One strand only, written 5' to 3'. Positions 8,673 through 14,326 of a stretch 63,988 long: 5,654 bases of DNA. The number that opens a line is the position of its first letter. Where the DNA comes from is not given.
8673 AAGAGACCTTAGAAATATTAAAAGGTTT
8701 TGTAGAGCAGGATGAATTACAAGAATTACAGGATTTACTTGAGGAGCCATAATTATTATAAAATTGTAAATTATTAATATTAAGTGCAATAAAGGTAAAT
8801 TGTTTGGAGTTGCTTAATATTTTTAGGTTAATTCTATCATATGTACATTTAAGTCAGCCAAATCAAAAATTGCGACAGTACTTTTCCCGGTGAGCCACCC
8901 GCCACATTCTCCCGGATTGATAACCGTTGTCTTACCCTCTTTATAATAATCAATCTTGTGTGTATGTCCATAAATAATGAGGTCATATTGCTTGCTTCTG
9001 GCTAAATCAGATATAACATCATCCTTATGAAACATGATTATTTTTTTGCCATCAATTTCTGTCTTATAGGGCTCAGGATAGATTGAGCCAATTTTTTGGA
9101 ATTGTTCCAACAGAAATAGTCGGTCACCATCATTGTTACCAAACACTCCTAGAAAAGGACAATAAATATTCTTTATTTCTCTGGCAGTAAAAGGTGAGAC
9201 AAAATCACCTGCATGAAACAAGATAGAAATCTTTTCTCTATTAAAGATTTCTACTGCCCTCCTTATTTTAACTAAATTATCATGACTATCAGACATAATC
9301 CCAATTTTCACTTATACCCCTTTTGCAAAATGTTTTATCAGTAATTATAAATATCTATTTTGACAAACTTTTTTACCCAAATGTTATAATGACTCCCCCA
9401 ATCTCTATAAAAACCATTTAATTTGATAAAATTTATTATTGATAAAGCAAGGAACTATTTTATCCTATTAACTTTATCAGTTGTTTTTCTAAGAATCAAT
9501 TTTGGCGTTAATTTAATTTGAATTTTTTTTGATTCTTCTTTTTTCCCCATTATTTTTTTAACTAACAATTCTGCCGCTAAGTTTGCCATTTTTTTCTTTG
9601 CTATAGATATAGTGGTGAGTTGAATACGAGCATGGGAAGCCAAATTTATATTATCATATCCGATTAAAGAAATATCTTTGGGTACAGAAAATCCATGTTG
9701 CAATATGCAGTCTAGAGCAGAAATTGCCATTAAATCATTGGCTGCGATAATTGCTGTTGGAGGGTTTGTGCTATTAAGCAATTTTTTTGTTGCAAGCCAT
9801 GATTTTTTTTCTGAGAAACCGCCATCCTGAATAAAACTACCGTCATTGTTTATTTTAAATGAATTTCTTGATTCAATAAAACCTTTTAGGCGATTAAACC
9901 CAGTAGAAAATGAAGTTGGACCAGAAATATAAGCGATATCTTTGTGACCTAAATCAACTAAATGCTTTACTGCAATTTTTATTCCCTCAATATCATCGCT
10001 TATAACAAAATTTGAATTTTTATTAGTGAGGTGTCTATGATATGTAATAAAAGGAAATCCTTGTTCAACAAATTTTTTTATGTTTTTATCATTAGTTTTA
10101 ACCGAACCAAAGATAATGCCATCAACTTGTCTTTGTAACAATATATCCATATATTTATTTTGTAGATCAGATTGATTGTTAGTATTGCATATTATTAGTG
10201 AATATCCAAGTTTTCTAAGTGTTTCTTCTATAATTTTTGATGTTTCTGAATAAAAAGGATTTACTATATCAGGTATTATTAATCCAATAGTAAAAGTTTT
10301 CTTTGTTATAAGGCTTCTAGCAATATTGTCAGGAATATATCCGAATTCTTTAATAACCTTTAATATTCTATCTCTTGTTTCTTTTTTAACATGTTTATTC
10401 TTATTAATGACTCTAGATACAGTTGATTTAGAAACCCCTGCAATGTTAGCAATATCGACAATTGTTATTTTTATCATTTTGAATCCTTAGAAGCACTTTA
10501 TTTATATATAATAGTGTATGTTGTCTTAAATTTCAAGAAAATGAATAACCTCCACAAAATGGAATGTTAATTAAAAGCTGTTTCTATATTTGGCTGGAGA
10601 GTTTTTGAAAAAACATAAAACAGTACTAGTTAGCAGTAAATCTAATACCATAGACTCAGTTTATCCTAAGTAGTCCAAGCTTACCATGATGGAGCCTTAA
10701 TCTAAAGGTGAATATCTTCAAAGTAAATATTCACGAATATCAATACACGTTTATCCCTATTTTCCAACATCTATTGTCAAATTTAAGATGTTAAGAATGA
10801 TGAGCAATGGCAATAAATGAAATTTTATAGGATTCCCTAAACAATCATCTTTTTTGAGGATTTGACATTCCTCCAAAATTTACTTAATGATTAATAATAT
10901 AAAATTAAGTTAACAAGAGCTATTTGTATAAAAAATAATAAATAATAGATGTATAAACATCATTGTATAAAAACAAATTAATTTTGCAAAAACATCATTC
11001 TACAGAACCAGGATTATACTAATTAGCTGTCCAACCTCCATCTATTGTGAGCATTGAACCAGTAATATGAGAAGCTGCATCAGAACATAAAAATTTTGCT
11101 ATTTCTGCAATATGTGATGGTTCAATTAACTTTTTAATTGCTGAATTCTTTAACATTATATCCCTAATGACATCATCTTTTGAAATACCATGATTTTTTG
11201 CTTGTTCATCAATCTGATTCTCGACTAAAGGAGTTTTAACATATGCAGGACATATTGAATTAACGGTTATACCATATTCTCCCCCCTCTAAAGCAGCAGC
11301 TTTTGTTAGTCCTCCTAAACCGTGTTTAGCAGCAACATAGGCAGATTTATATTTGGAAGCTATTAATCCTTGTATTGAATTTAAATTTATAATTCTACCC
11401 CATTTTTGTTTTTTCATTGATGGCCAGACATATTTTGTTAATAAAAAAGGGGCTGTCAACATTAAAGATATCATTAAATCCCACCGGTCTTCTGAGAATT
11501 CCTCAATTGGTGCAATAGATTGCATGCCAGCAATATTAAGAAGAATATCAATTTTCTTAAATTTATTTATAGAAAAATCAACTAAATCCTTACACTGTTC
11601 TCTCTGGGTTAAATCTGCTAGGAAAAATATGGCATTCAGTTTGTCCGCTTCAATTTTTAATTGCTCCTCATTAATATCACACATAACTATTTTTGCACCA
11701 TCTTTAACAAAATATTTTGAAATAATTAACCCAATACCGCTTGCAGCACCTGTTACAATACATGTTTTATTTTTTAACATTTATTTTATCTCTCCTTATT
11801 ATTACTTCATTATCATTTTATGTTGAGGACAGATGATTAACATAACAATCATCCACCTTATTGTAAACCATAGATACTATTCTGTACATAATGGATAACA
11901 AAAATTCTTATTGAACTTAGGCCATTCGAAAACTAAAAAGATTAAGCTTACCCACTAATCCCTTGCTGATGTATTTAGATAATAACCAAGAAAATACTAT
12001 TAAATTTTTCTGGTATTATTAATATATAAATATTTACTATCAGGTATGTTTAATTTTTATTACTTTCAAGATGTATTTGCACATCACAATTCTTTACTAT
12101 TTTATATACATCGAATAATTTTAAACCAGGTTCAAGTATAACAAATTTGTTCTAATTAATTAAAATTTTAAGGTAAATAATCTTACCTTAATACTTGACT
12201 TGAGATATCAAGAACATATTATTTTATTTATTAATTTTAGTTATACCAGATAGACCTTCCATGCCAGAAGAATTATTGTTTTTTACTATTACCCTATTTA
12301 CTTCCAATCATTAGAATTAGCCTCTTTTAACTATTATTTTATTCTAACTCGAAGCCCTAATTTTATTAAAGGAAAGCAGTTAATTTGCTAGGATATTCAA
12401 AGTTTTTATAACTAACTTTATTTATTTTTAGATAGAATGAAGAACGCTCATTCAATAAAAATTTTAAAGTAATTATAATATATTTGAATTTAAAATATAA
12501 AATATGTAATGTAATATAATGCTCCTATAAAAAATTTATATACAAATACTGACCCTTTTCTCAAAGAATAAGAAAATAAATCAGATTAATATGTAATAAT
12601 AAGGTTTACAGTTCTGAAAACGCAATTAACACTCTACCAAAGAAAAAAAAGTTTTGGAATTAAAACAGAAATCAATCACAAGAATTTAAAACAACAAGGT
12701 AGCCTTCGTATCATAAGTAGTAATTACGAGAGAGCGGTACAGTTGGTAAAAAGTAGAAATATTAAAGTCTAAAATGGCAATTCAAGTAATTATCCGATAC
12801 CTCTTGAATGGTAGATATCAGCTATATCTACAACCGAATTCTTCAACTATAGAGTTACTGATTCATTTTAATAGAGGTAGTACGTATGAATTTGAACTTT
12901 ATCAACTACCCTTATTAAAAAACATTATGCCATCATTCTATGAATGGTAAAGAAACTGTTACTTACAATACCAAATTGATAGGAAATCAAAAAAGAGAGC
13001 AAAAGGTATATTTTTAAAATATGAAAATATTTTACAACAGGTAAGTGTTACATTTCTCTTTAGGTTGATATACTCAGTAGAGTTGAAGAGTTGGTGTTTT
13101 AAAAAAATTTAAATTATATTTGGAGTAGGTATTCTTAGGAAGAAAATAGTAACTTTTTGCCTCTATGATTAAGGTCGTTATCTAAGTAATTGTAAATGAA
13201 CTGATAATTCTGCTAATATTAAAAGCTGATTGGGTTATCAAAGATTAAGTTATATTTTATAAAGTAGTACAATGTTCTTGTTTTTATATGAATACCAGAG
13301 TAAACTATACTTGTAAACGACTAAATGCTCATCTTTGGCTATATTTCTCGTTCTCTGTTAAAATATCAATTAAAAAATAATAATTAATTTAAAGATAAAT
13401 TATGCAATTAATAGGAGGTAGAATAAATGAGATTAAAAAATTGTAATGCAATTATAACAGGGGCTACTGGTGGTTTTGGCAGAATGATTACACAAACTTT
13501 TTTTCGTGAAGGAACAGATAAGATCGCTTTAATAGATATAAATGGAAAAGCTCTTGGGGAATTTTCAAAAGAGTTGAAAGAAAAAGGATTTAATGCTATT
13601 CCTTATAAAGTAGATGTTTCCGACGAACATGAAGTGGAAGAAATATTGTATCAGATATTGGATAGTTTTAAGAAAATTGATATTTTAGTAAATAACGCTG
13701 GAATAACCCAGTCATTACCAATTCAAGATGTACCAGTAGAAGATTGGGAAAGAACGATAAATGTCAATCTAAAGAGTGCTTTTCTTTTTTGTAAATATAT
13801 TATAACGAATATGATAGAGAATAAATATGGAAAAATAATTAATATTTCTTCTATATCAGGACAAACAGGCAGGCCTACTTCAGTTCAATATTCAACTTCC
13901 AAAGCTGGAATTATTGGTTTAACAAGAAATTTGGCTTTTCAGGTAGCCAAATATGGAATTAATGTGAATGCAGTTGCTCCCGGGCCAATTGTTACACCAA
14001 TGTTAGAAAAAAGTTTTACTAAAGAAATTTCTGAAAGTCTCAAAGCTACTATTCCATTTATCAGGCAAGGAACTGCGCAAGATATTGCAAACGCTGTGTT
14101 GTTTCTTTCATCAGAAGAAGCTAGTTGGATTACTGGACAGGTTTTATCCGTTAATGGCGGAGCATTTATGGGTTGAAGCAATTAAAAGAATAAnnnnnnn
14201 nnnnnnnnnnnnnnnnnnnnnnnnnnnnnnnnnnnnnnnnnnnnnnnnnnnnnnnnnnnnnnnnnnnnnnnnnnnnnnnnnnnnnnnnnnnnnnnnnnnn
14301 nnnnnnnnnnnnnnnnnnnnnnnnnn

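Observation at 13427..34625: Composite TPP-enzyme-rich catabolic island with no matching textbook pathway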

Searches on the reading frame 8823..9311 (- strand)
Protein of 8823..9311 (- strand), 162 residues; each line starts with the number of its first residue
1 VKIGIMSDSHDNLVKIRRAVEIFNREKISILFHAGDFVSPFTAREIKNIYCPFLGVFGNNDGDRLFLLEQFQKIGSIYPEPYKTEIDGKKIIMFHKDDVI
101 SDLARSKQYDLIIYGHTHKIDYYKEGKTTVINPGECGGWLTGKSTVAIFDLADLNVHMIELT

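Call 84: search_protein_families(library=pfam, proteins=[window:8823-9311:-], max_evalue=0.000001)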
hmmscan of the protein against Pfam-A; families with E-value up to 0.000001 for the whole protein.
window:8823-9311:- (162 aa): 2 families
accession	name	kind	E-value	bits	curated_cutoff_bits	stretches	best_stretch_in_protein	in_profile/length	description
PF12850.12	Metallophos_2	-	1.4e-34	119.8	27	1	1-152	1-152/154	Calcineurin-like phosphoesterase superfamily domain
PF00149.33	Metallophos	-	9.4e-13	49.5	21.5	1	1-85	1-93/191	Calcineurin-like phosphoesterase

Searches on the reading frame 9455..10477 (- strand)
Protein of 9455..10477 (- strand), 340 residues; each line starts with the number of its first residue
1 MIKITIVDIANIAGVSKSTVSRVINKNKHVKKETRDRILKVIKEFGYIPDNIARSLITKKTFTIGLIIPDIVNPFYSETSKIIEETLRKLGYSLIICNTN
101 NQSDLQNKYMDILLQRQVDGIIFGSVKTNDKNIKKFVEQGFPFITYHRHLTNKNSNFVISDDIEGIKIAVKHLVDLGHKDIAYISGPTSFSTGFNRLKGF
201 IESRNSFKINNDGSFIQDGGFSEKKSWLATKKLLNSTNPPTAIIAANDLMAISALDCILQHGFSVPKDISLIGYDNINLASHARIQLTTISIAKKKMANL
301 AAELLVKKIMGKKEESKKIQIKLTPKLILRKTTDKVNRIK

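Call 7: search_protein_families(library=ncbifam, proteins=[window:9455-10477:-], max_evalue=0.00001)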
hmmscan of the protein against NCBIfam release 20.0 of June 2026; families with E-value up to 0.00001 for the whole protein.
window:9455-10477:- (340 aa): 19 families
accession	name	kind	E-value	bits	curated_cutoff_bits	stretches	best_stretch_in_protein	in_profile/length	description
NF047341.1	lactose_RbsR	equivalog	6.2e-73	246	382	1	3-335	2-330/331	ribose utilization transcriptional repressor RbsR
NF007979.0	PRK10703.1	equivalog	2.3e-72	244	501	1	5-335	3-333/341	HTH-type transcriptional repressor PurR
NF007743.0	PRK10423.1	equivalog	1.5e-68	231.3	531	1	5-331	3-328/330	ribose operon transcriptional repressor RbsR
TIGR01481.1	ccpA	equivalog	2e-63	214.8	442.35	1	3-333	2-329/330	catabolite control protein A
NF008269.0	PRK11041.1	equivalog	3.7e-59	200.5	436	1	4-335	10-339/342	DNA-binding transcriptional regulator CytR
NF051853.1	TransRegUriRCory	equivalog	8.1e-58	196.1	550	1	5-332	2-323/327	transcriptional regulator UriR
NF007075.0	PRK09526.1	subfamily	2e-54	184.9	340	1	3-337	5-335/358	LacI family DNA-binding transcriptional regulator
TIGR02417.1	fruct_sucro_rep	subfamily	7.6e-53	179.9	389.55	1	5-322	1-320/327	D-fructose-responsive transcription factor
NF007706.0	PRK10401.1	equivalog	1.4e-50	172.6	555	1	4-332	2-328/346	HTH-type transcriptional regulator GalS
NF008002.0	PRK10727.1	equivalog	9.1e-50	169.7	557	1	5-332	3-328/341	HTH-type transcriptional regulator GalR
NF008452.0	PRK11303.1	equivalog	2.7e-47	161.6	385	1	5-320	2-319/332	catabolite repressor/activator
NF007449.0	PRK10014.1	subfamily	4.2e-46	157.6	310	1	3-330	6-341/342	Mal regulon transcriptional regulator MalI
NF052440.1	TransRegGNTRPSEAE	equivalog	1.1e-41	143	400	1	3-332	5-332/333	HTH-type transcriptional regulator GntR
TIGR02405.1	trehalos_R_Ecol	equivalog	3e-37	128.6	357.35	1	3-320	1-307/311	trehalose operon repressor TreR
NF047913.1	TransRegIdnR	equivalog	5.9e-33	114.5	500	1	3-321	5-321/331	DNA-binding transcriptional regulator IdnR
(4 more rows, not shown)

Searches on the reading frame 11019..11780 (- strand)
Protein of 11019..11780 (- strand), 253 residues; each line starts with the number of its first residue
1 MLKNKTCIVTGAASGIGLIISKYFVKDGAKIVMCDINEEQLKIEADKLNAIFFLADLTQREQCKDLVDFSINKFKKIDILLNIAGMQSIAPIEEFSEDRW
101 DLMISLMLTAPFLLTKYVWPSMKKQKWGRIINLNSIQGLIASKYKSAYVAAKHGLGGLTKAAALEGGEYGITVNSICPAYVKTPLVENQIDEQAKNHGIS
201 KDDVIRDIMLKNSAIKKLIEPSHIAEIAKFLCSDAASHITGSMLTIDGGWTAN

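Call 33: search_protein_families(library=ncbifam, proteins=[window:11019-11780:-], max_evalue=1e-20)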
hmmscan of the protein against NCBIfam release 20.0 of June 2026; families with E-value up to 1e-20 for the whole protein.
window:11019-11780:- (253 aa): 159 families (the best 25 are shown)
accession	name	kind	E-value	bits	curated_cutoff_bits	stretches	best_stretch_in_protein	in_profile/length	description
TIGR01963.1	PHB_DH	subfamily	2.7e-96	321.7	307.05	1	5-252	2-254/255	3-hydroxybutyrate dehydrogenase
NF009093.0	PRK12429.1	subfamily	4.4e-94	314.6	258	1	1-252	2-258/259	3-hydroxybutyrate dehydrogenase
NF009931.0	PRK13394.1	subfamily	4e-70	236.3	340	1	2-252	5-261/262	3-hydroxybutyrate dehydrogenase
NF004791.0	PRK06138.1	equivalog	1.4e-58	198.1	312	1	2-252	3-251/252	SDR family oxidoreductase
NF009466.0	PRK12826.1-2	subfamily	3.7e-57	193.6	222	1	4-251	3-245/248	3-oxoacyl-ACP reductase FabG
NF005559.1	PRK07231.1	subfamily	1.5e-54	185.1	215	1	2-251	2-248/249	glucose 1-dehydrogenase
NF052558.1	MBtsdlDhBudC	equivalog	6.6e-54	183.1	270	1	3-252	2-243/250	meso-2,3-butanediol dehydrogenase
NF004198.0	PRK05653.1-3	equivalog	1.5e-53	181.8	296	1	2-250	5-246/248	3-oxoacyl-ACP reductase FabG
NF005309.0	PRK06841.1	subfamily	8.2e-53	179.5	286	1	2-252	13-254/255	GolD/DthD family dehydrogenase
TIGR01830.1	3oxo_ACP_reduc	equivalog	4.1e-51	174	297.75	1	7-249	1-237/239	3-oxoacyl-[acyl-carrier-protein] reductase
NF005007.0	PRK06398.1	equivalog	3.8e-50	170.4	341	1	2-252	5-247/259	aldose dehydrogenase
TIGR03971.1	SDR_subfam_1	subfamily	7.2e-49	166.5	300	1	2-252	1-270/271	mycofactocin-coupled SDR family oxidoreductase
TIGR01829.1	AcAcCoA_reduct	subfamily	1.8e-47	162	302.1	1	7-250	3-240/242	acetoacetyl-CoA reductase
NF005390.0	PRK06935.1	equivalog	4.8e-47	160.5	369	1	2-252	13-257/258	2-dehydro-3-deoxy-D-gluconate 5-dehydrogenase KduD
TIGR02415.1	23BDH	subfamily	4.9e-47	160.5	304.35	1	5-250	1-251/254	acetoin reductase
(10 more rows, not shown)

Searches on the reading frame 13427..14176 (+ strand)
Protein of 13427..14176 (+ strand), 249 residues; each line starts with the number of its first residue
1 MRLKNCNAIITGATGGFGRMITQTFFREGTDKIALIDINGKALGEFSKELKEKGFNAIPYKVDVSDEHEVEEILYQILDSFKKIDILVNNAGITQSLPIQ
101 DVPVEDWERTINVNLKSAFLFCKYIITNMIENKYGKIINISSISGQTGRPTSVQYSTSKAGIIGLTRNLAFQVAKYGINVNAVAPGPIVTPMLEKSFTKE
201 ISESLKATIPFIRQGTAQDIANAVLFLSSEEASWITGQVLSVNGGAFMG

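Call 4: search_protein_families(library=pfam, proteins=[window:13427-14176:+])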
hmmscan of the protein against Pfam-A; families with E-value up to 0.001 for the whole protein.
window:13427-14176:+ (249 aa): 4 families
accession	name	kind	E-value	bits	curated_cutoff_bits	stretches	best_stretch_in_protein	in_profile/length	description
PF13561.12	adh_short_C2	-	6e-61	206.5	27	1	12-245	1-234/236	Enoyl-(Acyl carrier protein) reductase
PF00106.31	adh_short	-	1.5e-59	201.2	26.6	1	8-199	3-193/195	short chain dehydrogenase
PF08659.16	KR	-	6.2e-17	62.5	22.6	1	9-159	4-153/180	KR domain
PF02719.21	Polysacc_synt_2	-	5.9e-06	26.1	20.2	1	9-108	2-102/293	Polysaccharide biosynthesis protein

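Call 6: search_protein_families(library=ncbifam, proteins=[window:13427-14176:+], max_evalue=1e-10)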
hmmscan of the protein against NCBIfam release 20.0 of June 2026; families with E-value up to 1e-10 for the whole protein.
window:13427-14176:+ (249 aa): 209 families (the best 25 are shown)
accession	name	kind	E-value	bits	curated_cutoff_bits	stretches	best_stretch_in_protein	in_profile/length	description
NF004198.0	PRK05653.1-3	equivalog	5.8e-72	242.1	296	1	3-248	5-248/248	3-oxoacyl-ACP reductase FabG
TIGR01830.1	3oxo_ACP_reduc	equivalog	2.7e-71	240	297.75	1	8-245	1-237/239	3-oxoacyl-[acyl-carrier-protein] reductase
NF009466.0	PRK12826.1-2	subfamily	3.4e-69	233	222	1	5-248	3-246/248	3-oxoacyl-ACP reductase FabG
NF009464.0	PRK12824.1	subfamily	7.2e-68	228.9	269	1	8-248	5-244/245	3-oxoacyl-ACP reductase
NF005559.1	PRK07231.1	subfamily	1.8e-67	227.5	215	1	3-247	2-248/249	glucose 1-dehydrogenase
TIGR01829.1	AcAcCoA_reduct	subfamily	2.2e-64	217.5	302.1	1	8-248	3-242/242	acetoacetyl-CoA reductase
NF004197.0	PRK05653.1-1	equivalog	3.7e-64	216.7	332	1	2-248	4-248/249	3-oxoacyl-ACP reductase FabG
NF004199.0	PRK05653.1-4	equivalog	1.5e-62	211.4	301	1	1-248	1-247/247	3-oxoacyl-ACP reductase FabG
NF006070.0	PRK08213.1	subfamily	2.3e-60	204.3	279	1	3-246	10-256/259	gluconate 5-dehydrogenase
NF004791.0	PRK06138.1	equivalog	3.9e-60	203.3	312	1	1-246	1-249/252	SDR family oxidoreductase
NF005309.0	PRK06841.1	subfamily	7.8e-60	202.5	286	1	3-245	13-251/255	GolD/DthD family dehydrogenase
NF047420.2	EF_P_mod_YmfI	equivalog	1.5e-59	201.6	238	1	8-245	2-234/236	elongation factor P 5-aminopentanone reductase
NF009093.0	PRK12429.1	subfamily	6.6e-59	199.3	258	1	2-248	2-258/259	3-hydroxybutyrate dehydrogenase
NF052558.1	MBtsdlDhBudC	equivalog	1.1e-58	198.8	270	1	6-246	4-241/250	meso-2,3-butanediol dehydrogenase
NF009468.0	PRK12826.1-4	equivalog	9.9e-58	195.8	318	1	2-247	4-248/256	SDR family oxidoreductase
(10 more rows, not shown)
